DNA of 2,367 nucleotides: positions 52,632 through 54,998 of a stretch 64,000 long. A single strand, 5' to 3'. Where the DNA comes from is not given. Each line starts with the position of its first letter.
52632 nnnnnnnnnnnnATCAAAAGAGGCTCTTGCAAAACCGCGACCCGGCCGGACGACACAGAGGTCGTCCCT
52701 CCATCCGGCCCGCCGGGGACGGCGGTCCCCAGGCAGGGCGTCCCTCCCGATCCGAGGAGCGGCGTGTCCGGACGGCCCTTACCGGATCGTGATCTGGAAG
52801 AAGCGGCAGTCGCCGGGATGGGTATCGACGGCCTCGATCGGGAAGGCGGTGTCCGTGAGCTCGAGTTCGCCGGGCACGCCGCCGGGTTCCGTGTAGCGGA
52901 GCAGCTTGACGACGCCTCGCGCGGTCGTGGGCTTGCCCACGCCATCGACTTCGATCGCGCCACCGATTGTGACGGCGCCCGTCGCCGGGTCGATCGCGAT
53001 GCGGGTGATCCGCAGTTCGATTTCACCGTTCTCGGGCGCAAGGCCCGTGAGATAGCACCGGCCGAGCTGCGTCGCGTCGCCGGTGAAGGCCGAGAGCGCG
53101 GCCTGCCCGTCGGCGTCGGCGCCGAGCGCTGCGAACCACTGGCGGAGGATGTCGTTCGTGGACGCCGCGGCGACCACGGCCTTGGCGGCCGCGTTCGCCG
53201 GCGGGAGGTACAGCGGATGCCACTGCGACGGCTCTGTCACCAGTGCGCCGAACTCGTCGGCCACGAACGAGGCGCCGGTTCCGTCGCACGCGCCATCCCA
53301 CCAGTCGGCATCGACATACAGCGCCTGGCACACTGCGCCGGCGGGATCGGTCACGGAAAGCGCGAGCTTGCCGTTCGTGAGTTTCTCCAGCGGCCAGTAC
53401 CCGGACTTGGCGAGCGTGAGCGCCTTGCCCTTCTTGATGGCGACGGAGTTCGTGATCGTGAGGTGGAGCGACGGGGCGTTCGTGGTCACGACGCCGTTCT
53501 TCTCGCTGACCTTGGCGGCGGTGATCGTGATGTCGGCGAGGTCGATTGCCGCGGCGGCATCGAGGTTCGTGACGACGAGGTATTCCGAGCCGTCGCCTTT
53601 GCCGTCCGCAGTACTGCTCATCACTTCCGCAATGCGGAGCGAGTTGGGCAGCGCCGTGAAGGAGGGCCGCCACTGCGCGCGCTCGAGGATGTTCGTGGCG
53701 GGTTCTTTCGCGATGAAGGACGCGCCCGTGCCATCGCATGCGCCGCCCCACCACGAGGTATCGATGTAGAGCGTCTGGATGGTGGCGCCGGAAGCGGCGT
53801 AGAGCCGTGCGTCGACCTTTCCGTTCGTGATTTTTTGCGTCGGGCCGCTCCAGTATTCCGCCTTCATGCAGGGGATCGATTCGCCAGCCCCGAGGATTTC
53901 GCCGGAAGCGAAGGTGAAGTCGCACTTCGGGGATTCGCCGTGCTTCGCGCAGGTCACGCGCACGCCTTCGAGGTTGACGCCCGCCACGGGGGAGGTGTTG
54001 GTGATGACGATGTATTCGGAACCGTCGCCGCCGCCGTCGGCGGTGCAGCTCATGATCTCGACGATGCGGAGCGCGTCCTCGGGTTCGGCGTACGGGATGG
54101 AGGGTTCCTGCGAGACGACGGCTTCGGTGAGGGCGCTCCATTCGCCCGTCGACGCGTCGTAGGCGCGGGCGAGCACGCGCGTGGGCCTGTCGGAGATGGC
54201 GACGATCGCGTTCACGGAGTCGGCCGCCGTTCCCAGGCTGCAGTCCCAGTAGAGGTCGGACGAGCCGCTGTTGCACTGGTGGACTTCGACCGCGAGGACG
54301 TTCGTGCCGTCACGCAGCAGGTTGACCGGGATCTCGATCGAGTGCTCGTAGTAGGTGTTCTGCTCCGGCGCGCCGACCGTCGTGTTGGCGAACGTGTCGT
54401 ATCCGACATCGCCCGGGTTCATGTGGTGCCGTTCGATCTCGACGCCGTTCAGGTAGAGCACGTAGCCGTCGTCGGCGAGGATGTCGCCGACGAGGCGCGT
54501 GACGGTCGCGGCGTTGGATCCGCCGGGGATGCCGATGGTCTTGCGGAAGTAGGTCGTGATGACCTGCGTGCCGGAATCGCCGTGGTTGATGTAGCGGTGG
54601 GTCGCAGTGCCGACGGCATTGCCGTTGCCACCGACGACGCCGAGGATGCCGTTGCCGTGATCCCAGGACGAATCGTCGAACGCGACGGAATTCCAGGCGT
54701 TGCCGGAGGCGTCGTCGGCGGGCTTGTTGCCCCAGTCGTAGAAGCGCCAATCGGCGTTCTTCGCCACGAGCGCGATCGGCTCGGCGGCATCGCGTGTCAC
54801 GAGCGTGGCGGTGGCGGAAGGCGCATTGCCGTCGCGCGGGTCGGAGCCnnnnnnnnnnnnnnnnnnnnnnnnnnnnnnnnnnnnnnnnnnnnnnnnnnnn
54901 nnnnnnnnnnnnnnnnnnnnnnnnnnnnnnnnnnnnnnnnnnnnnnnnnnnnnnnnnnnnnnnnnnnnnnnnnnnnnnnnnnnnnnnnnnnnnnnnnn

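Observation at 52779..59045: Giant secreted CotH-kinase/lamin-tail-domain protein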

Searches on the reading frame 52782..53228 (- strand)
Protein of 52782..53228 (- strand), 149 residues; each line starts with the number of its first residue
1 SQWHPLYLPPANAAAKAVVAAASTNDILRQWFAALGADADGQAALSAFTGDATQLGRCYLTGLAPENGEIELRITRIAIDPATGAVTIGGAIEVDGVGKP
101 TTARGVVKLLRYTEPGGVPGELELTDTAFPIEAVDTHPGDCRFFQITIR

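Call 20: search_protein_families(library=pfam, proteins=[window:52782-53228:-], max_evalue=5)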
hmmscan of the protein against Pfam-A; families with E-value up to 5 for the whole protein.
seq(149 aa): 0 families

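Call 51: search_protein_representatives(protein=window:52782-53210:-)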
Query: 143 residues. Proteins with E-value up to 0.001 (for the whole library): 34; up to 1e-10: 11; up to 1e-30: 0. The best 34 are listed.
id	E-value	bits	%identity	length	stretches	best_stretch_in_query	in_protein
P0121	5.2e-18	81.8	42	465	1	3-142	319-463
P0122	6.7e-14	68.5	39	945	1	9-140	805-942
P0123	1.2e-13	67.6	44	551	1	7-107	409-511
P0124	3.4e-13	66.2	38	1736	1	5-142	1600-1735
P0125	6.0e-13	65.4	37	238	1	3-142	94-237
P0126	2.5e-12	63.4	39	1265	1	7-143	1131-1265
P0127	4.1e-12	62.7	36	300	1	1-141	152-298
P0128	4.3e-12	62.6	32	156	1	3-142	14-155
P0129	4.9e-11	59.2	35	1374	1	8-134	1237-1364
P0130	9.2e-11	58.3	43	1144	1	4-105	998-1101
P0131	9.5e-11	58.2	37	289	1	1-142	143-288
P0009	1.2e-08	51.4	40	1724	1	11-126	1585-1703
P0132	2.2e-08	50.6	33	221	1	4-143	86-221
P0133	3.3e-07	46.7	35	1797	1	9-125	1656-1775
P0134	6.2e-07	45.9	33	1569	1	3-133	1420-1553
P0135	2.1e-06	44.2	32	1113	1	3-143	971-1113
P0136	3.3e-06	43.5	34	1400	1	2-141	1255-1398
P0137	5.7e-06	42.8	33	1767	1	4-143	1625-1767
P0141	3.5e-05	40.2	30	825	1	4-129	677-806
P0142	6.7e-05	39.3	31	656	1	6-126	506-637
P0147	2.0e-04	37.7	30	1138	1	4-142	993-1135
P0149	4.4e-04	36.6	31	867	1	2-131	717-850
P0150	5.8e-04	36.2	38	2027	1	8-115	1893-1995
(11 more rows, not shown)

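Call 52: search_protein_families(library=pfam, proteins=[P0122, P0124, P0126, P0129, P0130, P0134, P0135, P0141], max_evalue=0.0001)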
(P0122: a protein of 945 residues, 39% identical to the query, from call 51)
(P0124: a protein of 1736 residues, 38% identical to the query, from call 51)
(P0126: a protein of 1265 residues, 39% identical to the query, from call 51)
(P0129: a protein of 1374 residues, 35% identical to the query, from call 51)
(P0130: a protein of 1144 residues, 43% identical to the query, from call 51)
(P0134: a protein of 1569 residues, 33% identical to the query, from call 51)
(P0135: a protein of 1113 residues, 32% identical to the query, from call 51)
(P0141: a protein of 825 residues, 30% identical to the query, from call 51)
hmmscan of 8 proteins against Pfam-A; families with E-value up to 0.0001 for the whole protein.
P0122 (945 aa): 2 families
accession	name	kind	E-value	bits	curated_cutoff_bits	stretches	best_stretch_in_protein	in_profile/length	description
PF01640.23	Peptidase_C10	-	3e-31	109.6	26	1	212-440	7-194/194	Peptidase C10 family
PF13620.12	CarboxypepD_reg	-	1.6e-09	38.4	32.3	1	480-531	2-55/82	Carboxypeptidase regulatory-like domain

P0124 (1736 aa): 4 families
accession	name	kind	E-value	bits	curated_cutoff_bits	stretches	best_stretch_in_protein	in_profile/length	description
PF13385.13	Laminin_G_3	-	2.1e-38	132.3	27.6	2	465-616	9-151/151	Concanavalin A-like lectin/glucanases superfamily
PF08757.17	CotH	-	4.3e-25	89.3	23.8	1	937-1238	1-270/322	CotH kinase protein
PF00932.25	LTD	-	6e-20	72.1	34.3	1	20-105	2-72/109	Lamin Tail Domain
PF02210.31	Laminin_G_2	-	1.1e-06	29.5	22.9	0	315-383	21-84/126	Laminin G domain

P0126 (1265 aa): 3 families
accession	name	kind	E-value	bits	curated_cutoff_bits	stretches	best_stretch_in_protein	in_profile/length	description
PF08757.17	CotH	-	2.4e-25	90.2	23.8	1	467-780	1-282/322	CotH kinase protein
PF13385.13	Laminin_G_3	-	2.4e-20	73.7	27.6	1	3-148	13-151/151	Concanavalin A-like lectin/glucanases superfamily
PF00932.25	LTD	-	1.4e-17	64.5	34.3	2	890-981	23-107/109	Lamin Tail Domain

P0129 (1374 aa): 4 families
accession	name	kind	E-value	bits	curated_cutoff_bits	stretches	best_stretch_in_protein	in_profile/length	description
PF13290.12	CHB_HEX_C_1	-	3.2e-20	72.3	22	1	441-498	2-58/67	Chitobiase/beta-hexosaminidase C-terminal domain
PF13287.12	Fn3_assoc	-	4.3e-13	49.6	23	1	457-500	6-49/59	Fn3 associated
PF08757.17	CotH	-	4.8e-12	46.5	23.8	1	615-978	1-320/322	CotH kinase protein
PF00932.25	LTD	-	9.6e-12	45.7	34.3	1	294-394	4-107/109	Lamin Tail Domain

P0130 (1144 aa): 4 families
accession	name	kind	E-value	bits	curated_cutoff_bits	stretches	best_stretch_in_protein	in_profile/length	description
PF13290.12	CHB_HEX_C_1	-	1.1e-27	96.1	22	2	29-85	4-59/67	Chitobiase/beta-hexosaminidase C-terminal domain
PF13287.12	Fn3_assoc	-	1.1e-24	86.8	23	2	38-84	2-47/59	Fn3 associated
PF08757.17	CotH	-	2.7e-08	34.1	23.8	1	208-345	1-116/322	CotH kinase protein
PF00932.25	LTD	-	8.1e-07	29.8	34.3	0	863-949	19-101/109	Lamin Tail Domain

P0134 (1569 aa): 4 families
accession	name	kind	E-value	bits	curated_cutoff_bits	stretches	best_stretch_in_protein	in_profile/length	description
PF13290.12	CHB_HEX_C_1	-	2.9e-20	72.4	22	1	573-625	3-55/67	Chitobiase/beta-hexosaminidase C-terminal domain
PF13287.12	Fn3_assoc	-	1.7e-19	70.1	23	1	583-628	2-47/59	Fn3 associated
PF00932.25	LTD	-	1e-17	64.9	34.3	1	392-513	5-106/109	Lamin Tail Domain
PF08757.17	CotH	-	1.2e-13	51.7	23.8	1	752-882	1-107/322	CotH kinase protein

P0135 (1113 aa): 4 families
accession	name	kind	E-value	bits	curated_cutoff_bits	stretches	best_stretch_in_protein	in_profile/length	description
PF13290.12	CHB_HEX_C_1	-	8.9e-22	77.3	22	2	155-208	4-55/67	Chitobiase/beta-hexosaminidase C-terminal domain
PF13287.12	Fn3_assoc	-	2e-21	76.3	23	2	170-213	7-49/59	Fn3 associated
PF00932.25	LTD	-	1.5e-17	64.4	34.3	1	12-106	20-107/109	Lamin Tail Domain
PF08757.17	CotH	-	2.1e-10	41.1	23.8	1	331-708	1-319/322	CotH kinase protein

P0141 (825 aa): 4 families
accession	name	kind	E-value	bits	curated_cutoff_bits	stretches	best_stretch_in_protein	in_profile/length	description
PF08757.17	CotH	-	2.7e-14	53.8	23.8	1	20-408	1-321/322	CotH kinase protein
PF13290.12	CHB_HEX_C_1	-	4.9e-10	39.6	22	1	437-497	2-59/67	Chitobiase/beta-hexosaminidase C-terminal domain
PF13287.12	Fn3_assoc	-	3e-09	37.3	23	1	455-497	7-48/59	Fn3 associated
PF00932.25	LTD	-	5e-05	24.1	34.3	0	529-613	14-103/109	Lamin Tail Domain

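Call 57: search_solved_structures(query=A2, max_evalue=1)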
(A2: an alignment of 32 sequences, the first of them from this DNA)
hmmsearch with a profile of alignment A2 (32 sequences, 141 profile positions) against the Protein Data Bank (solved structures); distinct sequences matched with E-value up to 1: 1.
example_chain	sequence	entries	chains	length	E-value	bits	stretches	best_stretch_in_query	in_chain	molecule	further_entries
2oum_A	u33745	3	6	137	0.95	12.7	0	68-115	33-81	50S ribosomal protein L1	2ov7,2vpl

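Call 58: find_homologous_proteins(query=A2, max_evalue=0.001)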
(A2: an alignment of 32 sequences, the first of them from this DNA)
Query A2 (32 sequences) (140 aa, profile of the alignment): 9 proteins with E <= 0.001 among 4713 candidates.
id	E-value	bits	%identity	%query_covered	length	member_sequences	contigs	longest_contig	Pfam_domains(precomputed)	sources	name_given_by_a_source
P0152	2.1e-36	143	28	100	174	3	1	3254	-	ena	-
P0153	7.9e-36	141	28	100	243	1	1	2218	-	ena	-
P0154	3.4e-35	139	27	100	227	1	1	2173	-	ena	-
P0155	1.1e-34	137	26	91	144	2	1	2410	-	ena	-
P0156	1.6e-34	137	29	100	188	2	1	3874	-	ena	-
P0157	4.3e-34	135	25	97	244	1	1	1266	-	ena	-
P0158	8.0e-29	118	28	79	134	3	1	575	-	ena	-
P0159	7.2e-22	96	28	59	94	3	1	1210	-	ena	-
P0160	1.5e-21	95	28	59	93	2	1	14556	-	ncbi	-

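Call 62: predict_structure(alignment_id=A2)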
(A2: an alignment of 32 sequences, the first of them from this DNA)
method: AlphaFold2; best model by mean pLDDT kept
length: 140 residues; sequences in the alignment: 32
mean_pLDDT: 94.9   pTM: 0.84
mean pLDDT of the five models: 94.9, 94.3, 93.4, 92.5, 90.8
residues with pLDDT >= 90: 128; 70-90: 10; 50-70: 2; < 50: 0
segments of 3 or more residues with pLDDT < 50: none
pLDDT, mean of each block of 10 residues (from residue 1): 82 93 96 95 95 97 97 96 98 97 96 97 93 95
secondary structure, 60 per line:
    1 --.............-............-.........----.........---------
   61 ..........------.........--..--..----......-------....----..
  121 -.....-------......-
elements in order: H3-15 H17-28 H30-38 H43-51 E61-70 E77-85 E98-103 E111-114 E122-126 E134-139

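Call 75: search_protein_families(library=pfam, proteins=[P0133, P0136, P0137, P0147, P0149, P0150, P0142], max_evalue=0.0001)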
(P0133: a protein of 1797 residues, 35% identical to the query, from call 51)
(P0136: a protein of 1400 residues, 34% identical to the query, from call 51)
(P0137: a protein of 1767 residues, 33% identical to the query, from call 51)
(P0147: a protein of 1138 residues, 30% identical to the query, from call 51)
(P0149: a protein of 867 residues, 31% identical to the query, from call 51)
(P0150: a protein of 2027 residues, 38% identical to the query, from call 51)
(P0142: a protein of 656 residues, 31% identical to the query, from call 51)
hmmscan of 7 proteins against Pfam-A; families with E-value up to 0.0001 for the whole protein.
P0133 (1797 aa): 6 families
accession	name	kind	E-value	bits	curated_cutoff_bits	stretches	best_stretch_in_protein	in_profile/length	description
PF13290.12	CHB_HEX_C_1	-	1.6e-15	57.2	22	1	819-870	4-54/67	Chitobiase/beta-hexosaminidase C-terminal domain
PF13287.12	Fn3_assoc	-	1.9e-14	53.9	23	1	828-871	2-44/59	Fn3 associated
PF08757.17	CotH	-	2.1e-11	44.4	23.8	1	992-1357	1-321/322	CotH kinase protein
PF00932.25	LTD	-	4.5e-09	37.1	34.3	1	315-404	6-74/109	Lamin Tail Domain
PF07691.17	PA14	-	1.9e-08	34.7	24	1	527-631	19-127/147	PA14 domain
PF14683.12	CBM-like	-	6.8e-05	23.3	27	0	689-777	54-149/160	Polysaccharide lyase family 4, domain III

P0136 (1400 aa): 4 families
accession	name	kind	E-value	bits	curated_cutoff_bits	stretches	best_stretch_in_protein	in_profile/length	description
PF13290.12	CHB_HEX_C_1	-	2.4e-18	66.3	22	1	460-512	3-54/67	Chitobiase/beta-hexosaminidase C-terminal domain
PF00932.25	LTD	-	1.4e-12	48.3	34.3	1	302-411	8-104/109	Lamin Tail Domain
PF13287.12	Fn3_assoc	-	1.8e-11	44.4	23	1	476-513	7-44/59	Fn3 associated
PF08757.17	CotH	-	8.1e-07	29.3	23.8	1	633-761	1-109/322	CotH kinase protein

P0137 (1767 aa): 4 families
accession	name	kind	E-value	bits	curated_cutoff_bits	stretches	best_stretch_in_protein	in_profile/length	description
PF13385.13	Laminin_G_3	-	3.8e-32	112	27.6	2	444-601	3-151/151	Concanavalin A-like lectin/glucanases superfamily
PF00932.25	LTD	-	8.1e-24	84.5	34.3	2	11-104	7-100/109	Lamin Tail Domain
PF08757.17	CotH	-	2.1e-21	77.2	23.8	1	932-1283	1-300/322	CotH kinase protein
PF02210.31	Laminin_G_2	-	7.6e-06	26.8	22.9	0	299-391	30-123/126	Laminin G domain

P0147 (1138 aa): 2 families
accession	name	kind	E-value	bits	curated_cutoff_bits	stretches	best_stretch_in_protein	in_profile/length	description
PF08757.17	CotH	-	5.7e-21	75.8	23.8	1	464-773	1-276/322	CotH kinase protein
PF00932.25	LTD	-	3.8e-11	43.8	34.3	0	59-136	16-94/109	Lamin Tail Domain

P0149 (867 aa): 3 families
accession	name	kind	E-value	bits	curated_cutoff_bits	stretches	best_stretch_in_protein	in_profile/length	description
PF13290.12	CHB_HEX_C_1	-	1.3e-20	73.5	22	1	263-312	8-57/67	Chitobiase/beta-hexosaminidase C-terminal domain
PF13287.12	Fn3_assoc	-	2.7e-18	66.2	23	1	267-311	1-45/59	Fn3 associated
PF00932.25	LTD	-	4.6e-17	62.8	34.3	1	78-198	6-106/109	Lamin Tail Domain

P0150 (2027 aa): 4 families
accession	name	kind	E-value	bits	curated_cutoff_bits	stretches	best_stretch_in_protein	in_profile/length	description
PF13290.12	CHB_HEX_C_1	-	2.5e-23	82.2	22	2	777-835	4-61/67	Chitobiase/beta-hexosaminidase C-terminal domain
PF13287.12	Fn3_assoc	-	6.1e-19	68.3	23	1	792-835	7-50/59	Fn3 associated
PF00932.25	LTD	-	1.6e-16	61.1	34.3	1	314-415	7-107/109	Lamin Tail Domain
PF08757.17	CotH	-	3e-14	53.7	23.8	1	956-1305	1-322/322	CotH kinase protein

P0142 (656 aa): 3 families
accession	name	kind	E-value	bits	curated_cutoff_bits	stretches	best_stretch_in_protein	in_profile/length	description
PF13290.12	CHB_HEX_C_1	-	1e-07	32.2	22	1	254-310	2-56/67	Chitobiase/beta-hexosaminidase C-terminal domain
PF13287.12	Fn3_assoc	-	1.5e-06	28.7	23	1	267-311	4-46/59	Fn3 associated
PF00932.25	LTD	-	1.1e-05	26.2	34.3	1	339-436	8-104/109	Lamin Tail Domain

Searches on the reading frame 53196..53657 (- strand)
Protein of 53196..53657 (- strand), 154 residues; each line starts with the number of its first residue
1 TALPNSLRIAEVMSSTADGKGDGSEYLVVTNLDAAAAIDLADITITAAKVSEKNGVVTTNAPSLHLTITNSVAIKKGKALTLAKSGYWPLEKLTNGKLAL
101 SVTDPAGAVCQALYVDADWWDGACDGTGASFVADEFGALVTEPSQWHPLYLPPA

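Call 20: search_protein_families(library=pfam, proteins=[window:53196-53657:-], max_evalue=5)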
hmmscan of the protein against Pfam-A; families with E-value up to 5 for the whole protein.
seq(154 aa): 2 families
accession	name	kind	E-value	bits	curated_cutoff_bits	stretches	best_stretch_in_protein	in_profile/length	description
PF00932.25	LTD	-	0.00062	20.6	34.3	1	5-88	6-78/109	Lamin Tail Domain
PF14014.11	DUF4230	-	0.072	13.6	27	1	12-70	19-75/148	Protein of unknown function (DUF4230)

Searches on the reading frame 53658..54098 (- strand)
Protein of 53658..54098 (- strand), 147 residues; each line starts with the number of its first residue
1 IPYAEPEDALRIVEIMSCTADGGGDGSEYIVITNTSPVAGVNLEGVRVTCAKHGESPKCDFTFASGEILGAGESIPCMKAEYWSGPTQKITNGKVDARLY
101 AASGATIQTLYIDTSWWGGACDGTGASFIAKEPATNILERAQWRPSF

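Call 20: search_protein_families(library=pfam, proteins=[window:53658-54098:-], max_evalue=5)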
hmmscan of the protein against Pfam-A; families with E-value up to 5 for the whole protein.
seq(147 aa): 1 family
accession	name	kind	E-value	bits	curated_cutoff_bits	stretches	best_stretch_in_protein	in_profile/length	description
PF00932.25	LTD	-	2.6e-08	34.7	34.3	1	13-110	8-105/109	Lamin Tail Domain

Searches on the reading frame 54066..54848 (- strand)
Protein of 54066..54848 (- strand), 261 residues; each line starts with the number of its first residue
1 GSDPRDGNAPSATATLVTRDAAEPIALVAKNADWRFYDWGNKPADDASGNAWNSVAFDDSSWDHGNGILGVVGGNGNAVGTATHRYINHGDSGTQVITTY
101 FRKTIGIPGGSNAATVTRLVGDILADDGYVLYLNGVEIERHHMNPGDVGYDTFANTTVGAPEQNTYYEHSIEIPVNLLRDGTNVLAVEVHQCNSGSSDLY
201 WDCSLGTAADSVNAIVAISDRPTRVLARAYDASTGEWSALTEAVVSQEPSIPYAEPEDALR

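Call 20: search_protein_families(library=pfam, proteins=[window:54066-54848:-], max_evalue=5)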
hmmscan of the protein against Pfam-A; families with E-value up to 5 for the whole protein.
seq(261 aa): 0 families

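Call 61: search_solved_structures(query=window:54108-54785:-, max_evalue=10, show_alignments=2)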
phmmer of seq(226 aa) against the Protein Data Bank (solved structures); distinct sequences matched with E-value up to 10: 0.
